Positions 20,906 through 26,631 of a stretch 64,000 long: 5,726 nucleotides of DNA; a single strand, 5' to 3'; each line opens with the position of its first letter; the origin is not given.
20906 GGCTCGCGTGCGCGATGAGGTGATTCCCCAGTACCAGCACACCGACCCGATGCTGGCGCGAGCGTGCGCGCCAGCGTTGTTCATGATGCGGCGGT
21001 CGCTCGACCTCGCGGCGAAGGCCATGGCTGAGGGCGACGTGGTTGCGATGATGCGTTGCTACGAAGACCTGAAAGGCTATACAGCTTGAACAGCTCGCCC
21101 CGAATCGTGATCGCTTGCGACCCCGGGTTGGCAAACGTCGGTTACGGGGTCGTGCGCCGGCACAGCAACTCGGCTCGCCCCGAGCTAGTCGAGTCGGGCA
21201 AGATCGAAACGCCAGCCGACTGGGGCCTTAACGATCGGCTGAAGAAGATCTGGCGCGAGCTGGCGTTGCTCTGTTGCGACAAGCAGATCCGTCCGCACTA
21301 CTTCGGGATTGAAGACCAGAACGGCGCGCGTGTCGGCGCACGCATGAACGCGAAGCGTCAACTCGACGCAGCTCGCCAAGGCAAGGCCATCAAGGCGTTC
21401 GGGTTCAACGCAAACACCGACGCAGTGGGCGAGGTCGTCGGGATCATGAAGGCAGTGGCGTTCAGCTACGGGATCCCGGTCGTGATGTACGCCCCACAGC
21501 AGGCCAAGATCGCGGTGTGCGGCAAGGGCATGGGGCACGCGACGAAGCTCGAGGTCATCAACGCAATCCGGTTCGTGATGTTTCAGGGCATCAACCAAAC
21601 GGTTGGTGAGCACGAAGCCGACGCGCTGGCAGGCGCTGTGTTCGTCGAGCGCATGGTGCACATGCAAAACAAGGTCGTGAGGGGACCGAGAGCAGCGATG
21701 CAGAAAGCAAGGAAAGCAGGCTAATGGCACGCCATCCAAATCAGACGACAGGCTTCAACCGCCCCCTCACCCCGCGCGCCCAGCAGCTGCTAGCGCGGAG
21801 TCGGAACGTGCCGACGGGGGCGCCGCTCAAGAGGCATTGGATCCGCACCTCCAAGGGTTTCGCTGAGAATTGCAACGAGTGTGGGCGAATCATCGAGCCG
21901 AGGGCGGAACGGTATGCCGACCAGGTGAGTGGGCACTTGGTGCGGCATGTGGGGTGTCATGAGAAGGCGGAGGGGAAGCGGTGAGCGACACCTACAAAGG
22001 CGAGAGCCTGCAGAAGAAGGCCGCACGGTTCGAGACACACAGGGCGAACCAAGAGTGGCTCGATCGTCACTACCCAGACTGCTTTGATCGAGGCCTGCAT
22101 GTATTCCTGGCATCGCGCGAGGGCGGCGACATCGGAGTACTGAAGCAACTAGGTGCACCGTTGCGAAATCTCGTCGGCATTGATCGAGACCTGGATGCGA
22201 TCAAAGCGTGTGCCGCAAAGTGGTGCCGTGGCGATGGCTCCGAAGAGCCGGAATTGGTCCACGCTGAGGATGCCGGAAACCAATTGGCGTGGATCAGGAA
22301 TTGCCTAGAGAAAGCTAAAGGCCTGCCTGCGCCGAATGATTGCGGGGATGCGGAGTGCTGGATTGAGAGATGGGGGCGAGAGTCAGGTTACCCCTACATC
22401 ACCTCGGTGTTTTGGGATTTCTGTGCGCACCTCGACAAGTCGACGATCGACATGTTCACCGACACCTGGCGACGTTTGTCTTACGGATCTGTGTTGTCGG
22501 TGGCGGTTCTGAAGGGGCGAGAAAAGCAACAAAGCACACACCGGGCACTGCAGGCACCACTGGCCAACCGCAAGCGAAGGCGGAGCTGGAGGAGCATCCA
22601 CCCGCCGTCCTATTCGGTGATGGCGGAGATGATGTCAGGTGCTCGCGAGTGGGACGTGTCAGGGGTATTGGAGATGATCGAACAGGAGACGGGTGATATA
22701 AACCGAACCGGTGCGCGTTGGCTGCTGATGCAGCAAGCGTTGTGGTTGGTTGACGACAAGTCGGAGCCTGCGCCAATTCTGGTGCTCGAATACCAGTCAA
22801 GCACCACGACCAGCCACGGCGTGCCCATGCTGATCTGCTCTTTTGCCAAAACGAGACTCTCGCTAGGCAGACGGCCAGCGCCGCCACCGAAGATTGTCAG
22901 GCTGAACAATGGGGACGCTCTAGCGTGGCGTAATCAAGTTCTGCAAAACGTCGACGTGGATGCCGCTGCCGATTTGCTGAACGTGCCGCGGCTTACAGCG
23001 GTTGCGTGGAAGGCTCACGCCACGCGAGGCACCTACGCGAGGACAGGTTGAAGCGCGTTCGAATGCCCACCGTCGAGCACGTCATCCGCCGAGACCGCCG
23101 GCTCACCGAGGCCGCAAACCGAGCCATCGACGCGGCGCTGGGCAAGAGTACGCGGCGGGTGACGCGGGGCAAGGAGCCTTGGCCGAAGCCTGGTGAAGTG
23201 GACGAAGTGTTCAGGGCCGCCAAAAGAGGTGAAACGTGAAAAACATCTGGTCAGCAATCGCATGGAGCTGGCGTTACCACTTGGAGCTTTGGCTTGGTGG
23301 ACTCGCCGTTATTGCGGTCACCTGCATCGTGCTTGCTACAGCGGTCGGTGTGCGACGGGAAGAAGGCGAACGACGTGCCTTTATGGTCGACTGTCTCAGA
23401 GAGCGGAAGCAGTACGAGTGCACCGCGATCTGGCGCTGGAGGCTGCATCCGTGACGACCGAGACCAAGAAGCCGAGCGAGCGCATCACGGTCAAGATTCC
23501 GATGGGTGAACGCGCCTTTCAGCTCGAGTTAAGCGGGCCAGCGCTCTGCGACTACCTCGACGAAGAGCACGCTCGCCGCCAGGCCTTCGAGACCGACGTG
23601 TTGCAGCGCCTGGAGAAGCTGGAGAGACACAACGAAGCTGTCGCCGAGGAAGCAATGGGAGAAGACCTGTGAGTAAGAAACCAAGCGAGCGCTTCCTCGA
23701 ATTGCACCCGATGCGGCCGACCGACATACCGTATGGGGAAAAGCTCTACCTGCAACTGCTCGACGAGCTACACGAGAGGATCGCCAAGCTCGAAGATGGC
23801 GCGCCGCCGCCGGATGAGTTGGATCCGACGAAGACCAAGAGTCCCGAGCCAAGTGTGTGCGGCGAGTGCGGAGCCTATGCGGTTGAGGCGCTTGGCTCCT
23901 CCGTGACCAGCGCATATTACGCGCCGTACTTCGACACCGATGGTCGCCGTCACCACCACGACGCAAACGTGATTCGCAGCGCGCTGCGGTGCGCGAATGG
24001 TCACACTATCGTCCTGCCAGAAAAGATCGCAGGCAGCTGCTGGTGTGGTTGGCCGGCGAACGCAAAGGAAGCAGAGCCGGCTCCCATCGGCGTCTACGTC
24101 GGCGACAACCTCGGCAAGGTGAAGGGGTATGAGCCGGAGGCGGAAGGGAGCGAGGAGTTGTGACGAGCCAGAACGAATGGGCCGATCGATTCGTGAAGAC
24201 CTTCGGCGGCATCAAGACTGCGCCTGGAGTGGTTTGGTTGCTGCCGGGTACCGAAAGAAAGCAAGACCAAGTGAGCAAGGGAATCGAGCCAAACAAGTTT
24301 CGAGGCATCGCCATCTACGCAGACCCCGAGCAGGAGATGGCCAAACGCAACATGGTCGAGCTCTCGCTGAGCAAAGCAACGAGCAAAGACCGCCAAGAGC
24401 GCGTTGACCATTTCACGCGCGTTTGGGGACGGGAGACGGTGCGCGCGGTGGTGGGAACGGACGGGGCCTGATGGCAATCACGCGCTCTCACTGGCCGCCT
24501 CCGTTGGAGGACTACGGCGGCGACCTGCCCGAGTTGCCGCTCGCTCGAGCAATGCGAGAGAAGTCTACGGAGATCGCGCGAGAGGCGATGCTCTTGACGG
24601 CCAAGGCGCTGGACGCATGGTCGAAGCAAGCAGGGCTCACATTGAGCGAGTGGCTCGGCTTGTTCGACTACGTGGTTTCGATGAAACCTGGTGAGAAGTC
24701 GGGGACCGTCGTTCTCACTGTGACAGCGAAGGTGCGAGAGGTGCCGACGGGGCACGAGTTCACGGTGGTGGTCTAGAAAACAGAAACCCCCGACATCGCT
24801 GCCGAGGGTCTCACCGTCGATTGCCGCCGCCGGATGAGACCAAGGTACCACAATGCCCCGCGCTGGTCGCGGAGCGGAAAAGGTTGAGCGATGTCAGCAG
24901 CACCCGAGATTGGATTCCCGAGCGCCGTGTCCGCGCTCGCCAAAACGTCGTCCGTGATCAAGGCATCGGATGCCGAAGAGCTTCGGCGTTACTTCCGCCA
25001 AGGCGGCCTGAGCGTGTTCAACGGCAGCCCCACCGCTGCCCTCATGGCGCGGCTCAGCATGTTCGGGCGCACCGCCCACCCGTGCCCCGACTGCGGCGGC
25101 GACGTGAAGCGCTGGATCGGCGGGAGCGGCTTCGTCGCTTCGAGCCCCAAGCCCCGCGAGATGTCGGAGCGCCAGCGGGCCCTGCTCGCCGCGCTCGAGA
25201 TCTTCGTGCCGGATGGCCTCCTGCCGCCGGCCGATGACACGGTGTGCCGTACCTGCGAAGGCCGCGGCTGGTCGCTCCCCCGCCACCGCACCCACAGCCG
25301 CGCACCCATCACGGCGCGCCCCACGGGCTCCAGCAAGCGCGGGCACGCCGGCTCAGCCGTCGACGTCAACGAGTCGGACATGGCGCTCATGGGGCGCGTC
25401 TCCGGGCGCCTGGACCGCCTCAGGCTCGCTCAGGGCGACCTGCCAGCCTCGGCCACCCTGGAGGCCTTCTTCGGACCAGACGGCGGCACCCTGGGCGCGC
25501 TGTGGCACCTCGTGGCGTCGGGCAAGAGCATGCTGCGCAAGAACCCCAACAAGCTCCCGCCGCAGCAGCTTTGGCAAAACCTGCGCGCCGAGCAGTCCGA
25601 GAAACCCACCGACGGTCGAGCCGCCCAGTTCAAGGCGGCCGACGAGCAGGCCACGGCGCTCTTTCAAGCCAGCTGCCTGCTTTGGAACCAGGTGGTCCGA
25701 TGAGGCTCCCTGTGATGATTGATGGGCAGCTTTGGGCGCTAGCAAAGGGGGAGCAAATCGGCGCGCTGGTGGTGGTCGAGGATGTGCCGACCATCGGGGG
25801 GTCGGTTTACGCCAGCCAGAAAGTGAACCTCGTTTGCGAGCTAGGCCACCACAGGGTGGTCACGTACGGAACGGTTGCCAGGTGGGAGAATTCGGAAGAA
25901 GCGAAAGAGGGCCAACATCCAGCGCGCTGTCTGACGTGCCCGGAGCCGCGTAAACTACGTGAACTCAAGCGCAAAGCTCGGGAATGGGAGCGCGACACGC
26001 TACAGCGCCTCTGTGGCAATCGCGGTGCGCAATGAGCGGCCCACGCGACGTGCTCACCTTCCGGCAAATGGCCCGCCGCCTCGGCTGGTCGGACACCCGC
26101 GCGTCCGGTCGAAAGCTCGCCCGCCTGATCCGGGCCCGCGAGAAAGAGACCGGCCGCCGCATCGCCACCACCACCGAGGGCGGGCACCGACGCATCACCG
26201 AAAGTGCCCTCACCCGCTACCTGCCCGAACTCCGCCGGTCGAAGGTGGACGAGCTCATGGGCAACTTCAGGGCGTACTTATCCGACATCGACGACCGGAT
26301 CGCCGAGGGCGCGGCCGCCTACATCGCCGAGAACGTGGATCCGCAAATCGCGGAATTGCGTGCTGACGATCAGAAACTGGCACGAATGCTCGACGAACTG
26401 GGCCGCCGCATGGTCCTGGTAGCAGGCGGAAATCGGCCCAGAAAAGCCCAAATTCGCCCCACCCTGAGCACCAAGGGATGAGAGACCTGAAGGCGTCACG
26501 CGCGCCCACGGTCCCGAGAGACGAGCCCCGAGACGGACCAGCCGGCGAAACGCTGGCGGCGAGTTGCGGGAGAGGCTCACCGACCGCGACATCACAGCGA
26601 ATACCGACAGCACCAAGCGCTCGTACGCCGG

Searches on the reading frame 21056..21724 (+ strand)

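Call 11: search_protein_families(library=pfam, proteins=[window:21056-21724:+], max_evalue=0.01)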
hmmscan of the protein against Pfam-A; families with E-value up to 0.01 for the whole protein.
window:21056-21724:+ (222 aa): 1 family
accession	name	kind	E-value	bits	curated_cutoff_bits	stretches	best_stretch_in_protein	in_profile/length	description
PF02075.23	RuvC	-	2e-12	47.7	22.2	2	18-87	1-65/148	Crossover junction endodeoxyribonuclease RuvC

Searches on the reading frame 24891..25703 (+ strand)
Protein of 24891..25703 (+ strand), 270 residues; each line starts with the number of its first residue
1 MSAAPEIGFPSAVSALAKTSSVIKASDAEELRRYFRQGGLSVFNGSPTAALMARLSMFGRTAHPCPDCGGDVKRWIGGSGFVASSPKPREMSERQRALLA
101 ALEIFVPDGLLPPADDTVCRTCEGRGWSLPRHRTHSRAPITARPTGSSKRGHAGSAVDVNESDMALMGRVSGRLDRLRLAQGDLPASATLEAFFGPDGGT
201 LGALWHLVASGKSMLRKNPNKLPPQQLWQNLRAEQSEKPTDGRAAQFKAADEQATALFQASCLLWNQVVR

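Call 10: search_protein_families(library=phrogs, proteins=[window:24891-25703:+], max_evalue=0.001)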
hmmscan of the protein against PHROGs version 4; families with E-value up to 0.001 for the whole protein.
window:24891-25703:+ (270 aa): 0 families

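Call 32: search_protein_families(library=pfam, proteins=[window:24891-25703:+], max_evalue=0.1)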
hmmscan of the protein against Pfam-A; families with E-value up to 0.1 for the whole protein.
window:24891-25703:+ (270 aa): 2 families
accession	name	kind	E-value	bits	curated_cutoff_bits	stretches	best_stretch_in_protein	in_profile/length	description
PF00684.25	DnaJ_CXXCXGXG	-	0.0092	16.7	32.7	0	117-133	16-32/65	DnaJ central domain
PF09723.15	Zn_ribbon_8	-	0.066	13.7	34.4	0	61-75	25-40/41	Zinc ribbon domain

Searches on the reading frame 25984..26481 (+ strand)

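Call 10: search_protein_families(library=phrogs, proteins=[window:25984-26481:+], max_evalue=0.001)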
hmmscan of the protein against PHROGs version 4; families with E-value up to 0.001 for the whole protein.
window:25984-26481:+ (165 aa): 0 families

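Call 32: search_protein_families(library=pfam, proteins=[window:25984-26481:+], max_evalue=0.1)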
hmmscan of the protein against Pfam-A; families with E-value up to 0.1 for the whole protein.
window:25984-26481:+ (165 aa): 1 family
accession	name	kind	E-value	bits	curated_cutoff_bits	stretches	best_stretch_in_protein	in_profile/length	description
PF22564.2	HAAS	-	0.024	15.4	27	1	75-116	5-39/55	HAAS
